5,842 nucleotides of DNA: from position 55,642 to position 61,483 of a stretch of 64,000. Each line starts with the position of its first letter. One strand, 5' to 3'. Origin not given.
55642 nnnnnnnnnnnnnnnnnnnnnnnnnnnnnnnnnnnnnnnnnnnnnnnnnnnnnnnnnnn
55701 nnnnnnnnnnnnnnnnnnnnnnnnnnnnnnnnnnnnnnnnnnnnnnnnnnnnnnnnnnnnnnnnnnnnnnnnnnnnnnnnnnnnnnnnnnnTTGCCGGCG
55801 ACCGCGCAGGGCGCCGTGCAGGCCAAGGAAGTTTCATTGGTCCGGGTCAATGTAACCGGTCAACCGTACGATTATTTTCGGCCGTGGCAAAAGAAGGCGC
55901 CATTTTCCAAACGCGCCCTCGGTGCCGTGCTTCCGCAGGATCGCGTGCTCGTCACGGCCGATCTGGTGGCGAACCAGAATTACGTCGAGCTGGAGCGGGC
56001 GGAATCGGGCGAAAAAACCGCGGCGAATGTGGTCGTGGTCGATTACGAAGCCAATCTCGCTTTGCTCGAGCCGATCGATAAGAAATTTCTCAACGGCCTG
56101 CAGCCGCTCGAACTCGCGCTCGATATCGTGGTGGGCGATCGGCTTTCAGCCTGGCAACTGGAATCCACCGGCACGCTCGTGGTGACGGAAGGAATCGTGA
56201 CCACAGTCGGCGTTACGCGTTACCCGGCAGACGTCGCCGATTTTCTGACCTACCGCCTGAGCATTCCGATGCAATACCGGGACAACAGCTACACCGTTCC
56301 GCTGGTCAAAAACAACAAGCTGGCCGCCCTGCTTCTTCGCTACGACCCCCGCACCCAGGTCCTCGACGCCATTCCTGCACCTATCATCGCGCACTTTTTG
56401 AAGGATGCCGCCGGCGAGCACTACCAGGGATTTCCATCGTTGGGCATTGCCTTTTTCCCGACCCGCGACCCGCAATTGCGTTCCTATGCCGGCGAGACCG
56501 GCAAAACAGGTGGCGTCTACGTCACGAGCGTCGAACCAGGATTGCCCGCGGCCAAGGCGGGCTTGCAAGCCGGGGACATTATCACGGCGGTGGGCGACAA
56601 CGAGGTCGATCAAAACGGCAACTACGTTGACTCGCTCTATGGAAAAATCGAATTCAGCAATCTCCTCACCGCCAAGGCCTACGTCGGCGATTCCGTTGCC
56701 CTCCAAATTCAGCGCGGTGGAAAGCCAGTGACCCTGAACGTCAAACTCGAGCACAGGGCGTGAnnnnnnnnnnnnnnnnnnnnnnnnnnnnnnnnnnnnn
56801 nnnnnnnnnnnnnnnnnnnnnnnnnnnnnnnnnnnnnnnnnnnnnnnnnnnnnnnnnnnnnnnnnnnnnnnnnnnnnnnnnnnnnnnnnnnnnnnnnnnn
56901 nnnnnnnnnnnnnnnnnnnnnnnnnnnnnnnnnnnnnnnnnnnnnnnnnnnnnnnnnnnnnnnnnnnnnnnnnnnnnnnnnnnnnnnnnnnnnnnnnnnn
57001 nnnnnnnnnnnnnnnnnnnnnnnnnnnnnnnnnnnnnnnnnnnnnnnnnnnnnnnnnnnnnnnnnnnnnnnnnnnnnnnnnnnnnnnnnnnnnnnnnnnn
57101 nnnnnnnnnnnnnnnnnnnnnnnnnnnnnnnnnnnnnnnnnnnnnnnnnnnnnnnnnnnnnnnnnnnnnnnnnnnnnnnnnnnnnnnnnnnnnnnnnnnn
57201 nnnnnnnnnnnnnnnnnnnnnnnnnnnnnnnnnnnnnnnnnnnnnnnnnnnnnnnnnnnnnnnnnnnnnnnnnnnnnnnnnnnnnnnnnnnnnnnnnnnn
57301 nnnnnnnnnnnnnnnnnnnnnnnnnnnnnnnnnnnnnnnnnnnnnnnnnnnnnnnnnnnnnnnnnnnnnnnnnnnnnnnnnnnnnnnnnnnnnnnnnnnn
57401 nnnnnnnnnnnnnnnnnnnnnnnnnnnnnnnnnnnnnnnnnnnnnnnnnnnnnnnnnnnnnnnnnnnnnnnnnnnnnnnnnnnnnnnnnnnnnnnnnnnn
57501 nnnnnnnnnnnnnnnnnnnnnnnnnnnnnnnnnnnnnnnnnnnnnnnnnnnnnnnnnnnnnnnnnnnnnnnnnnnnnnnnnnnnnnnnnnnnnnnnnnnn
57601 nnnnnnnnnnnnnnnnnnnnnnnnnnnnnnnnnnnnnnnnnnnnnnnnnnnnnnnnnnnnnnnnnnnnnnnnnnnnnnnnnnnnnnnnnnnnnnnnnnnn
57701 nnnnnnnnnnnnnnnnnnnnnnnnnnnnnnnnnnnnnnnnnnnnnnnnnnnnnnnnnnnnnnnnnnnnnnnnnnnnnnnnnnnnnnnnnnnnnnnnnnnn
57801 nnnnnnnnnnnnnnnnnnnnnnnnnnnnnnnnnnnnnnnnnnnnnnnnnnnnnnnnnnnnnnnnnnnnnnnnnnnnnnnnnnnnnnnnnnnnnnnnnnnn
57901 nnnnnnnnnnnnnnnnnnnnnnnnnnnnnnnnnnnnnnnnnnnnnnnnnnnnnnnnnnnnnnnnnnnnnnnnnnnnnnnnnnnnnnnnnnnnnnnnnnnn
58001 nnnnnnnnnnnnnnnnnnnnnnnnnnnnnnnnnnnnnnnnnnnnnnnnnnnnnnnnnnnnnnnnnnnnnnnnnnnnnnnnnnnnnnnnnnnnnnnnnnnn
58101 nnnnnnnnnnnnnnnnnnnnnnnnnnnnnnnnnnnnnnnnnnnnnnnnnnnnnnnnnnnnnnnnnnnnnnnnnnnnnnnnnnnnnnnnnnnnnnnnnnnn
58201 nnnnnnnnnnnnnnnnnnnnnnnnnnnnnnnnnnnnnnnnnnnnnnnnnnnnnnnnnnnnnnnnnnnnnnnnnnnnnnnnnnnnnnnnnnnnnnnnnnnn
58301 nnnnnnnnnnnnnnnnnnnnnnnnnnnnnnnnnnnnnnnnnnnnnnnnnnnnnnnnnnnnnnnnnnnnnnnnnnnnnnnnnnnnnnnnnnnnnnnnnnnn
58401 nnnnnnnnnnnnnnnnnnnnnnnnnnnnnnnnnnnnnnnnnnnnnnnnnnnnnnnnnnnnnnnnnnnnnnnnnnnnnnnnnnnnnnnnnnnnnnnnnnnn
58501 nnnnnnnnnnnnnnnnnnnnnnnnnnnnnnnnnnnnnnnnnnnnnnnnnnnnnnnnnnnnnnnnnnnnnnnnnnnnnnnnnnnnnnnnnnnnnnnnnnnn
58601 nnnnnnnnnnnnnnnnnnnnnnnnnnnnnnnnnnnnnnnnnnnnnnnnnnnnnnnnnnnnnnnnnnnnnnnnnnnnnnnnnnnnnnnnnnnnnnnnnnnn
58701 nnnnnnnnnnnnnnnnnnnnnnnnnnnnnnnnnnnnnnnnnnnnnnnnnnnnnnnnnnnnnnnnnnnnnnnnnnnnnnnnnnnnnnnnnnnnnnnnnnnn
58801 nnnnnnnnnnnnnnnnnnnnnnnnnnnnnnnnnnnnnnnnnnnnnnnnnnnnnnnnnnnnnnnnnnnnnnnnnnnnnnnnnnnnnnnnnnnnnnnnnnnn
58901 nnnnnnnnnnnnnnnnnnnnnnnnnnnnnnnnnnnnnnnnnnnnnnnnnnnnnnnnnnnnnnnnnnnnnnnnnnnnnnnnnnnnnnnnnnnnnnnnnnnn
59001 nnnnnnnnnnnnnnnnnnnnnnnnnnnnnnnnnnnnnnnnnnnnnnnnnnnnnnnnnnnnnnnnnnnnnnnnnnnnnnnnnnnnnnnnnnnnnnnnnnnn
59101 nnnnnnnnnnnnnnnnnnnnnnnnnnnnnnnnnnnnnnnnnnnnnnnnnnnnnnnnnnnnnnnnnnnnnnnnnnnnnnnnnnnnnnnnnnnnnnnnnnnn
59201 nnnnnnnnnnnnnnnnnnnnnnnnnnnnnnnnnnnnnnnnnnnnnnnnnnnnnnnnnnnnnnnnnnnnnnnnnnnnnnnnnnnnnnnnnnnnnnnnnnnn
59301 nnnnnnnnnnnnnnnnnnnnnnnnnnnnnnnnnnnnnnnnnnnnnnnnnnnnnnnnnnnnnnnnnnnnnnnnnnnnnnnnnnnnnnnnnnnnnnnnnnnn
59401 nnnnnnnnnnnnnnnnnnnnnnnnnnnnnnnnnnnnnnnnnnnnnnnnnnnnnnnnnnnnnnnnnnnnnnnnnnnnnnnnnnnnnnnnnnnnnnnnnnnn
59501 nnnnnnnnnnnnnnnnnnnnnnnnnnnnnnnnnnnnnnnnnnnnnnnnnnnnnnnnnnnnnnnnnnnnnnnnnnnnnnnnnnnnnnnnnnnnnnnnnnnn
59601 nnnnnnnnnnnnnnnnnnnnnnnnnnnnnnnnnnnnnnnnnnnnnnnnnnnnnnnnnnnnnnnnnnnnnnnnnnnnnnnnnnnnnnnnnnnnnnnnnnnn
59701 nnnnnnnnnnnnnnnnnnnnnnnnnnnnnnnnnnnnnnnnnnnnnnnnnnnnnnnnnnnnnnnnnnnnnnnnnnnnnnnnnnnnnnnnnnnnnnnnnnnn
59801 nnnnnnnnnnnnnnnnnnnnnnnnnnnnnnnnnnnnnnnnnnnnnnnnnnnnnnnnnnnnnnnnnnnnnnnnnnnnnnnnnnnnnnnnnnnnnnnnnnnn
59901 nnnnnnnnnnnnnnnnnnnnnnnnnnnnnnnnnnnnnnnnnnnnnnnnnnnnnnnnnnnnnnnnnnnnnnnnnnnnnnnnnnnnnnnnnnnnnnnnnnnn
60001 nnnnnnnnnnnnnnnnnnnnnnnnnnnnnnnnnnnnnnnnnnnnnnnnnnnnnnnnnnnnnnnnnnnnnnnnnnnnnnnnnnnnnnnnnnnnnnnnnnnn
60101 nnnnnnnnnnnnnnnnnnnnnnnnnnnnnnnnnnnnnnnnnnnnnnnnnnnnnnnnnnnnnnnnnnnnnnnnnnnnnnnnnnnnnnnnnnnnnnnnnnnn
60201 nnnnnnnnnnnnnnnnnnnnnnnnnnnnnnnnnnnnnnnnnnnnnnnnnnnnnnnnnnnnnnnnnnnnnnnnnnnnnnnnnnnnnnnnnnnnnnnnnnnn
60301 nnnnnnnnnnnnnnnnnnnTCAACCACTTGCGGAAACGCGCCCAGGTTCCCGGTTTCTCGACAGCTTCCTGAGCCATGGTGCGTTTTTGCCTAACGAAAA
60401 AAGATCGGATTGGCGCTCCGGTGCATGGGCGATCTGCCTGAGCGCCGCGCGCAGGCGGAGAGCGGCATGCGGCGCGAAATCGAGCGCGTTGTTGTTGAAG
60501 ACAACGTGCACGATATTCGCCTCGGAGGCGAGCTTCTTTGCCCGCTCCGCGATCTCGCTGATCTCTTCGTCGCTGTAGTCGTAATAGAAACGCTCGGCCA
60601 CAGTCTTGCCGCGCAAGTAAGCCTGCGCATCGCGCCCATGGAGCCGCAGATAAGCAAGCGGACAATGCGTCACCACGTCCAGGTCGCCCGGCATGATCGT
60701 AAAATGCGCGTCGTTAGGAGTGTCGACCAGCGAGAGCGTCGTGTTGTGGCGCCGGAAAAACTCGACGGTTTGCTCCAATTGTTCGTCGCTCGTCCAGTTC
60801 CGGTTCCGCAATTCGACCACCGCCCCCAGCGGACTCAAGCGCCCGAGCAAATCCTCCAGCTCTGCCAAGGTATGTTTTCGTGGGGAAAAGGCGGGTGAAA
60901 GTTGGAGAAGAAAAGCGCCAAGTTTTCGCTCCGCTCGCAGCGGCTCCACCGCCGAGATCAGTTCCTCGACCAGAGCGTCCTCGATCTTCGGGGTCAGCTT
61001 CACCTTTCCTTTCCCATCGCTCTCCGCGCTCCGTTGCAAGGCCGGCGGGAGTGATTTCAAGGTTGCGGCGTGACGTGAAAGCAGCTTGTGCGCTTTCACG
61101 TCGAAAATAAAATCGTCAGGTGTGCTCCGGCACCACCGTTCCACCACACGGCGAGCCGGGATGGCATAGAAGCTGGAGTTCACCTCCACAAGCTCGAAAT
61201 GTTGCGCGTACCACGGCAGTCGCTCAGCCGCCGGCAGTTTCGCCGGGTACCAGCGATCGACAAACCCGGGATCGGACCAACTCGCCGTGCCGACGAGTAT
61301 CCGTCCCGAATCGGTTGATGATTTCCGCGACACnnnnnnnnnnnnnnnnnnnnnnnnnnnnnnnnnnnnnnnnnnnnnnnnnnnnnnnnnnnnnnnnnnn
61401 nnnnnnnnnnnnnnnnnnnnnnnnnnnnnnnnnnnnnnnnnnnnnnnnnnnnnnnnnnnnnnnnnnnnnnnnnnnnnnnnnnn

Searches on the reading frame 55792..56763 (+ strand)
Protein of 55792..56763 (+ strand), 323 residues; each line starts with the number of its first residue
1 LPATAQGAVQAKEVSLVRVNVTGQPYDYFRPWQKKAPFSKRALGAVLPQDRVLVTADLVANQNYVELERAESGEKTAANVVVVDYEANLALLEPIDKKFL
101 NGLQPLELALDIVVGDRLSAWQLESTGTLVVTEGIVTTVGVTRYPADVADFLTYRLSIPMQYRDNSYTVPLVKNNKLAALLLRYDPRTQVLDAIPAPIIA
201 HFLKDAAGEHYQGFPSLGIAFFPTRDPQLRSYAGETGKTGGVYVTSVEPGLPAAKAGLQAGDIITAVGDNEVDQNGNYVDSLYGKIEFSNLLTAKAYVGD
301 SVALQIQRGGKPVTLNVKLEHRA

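Call 52: search_protein_families(library=pfam, proteins=[window:55792-56763:+], max_evalue=0.001)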
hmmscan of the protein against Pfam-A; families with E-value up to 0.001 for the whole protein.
window:55792-56763:+ (323 aa): 4 families
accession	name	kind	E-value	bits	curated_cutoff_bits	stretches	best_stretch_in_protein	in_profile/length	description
PF13180.12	PDZ_2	-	1.6e-15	57.6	27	1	215-319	1-80/80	PDZ domain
PF17820.7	PDZ_6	-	7.6e-11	42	27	1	243-286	1-44/54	PDZ domain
PF00595.29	PDZ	-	1.1e-07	32.6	23.2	1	238-272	22-57/81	PDZ domain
PF13365.12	Trypsin_2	-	0.00037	21.7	27.6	1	45-147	4-114/144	Trypsin-like peptidase domain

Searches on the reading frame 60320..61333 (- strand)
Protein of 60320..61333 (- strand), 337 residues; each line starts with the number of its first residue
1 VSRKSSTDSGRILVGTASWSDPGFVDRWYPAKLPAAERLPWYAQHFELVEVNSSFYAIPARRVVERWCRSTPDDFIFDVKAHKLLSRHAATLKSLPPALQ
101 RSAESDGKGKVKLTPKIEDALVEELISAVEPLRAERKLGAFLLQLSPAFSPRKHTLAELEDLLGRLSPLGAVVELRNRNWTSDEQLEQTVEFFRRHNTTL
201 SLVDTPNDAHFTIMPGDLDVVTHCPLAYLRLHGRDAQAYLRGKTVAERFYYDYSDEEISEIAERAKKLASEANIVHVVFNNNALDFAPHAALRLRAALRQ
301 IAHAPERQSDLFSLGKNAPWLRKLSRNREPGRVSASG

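Call 52: search_protein_families(library=pfam, proteins=[window:60320-61333:-], max_evalue=0.001)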
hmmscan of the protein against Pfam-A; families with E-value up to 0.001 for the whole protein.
window:60320-61333:- (337 aa): 1 family
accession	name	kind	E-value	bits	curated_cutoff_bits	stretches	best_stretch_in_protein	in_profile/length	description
PF01904.24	DUF72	-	5.6e-57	193.7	25.3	1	29-296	1-216/217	Protein of unknown function DUF72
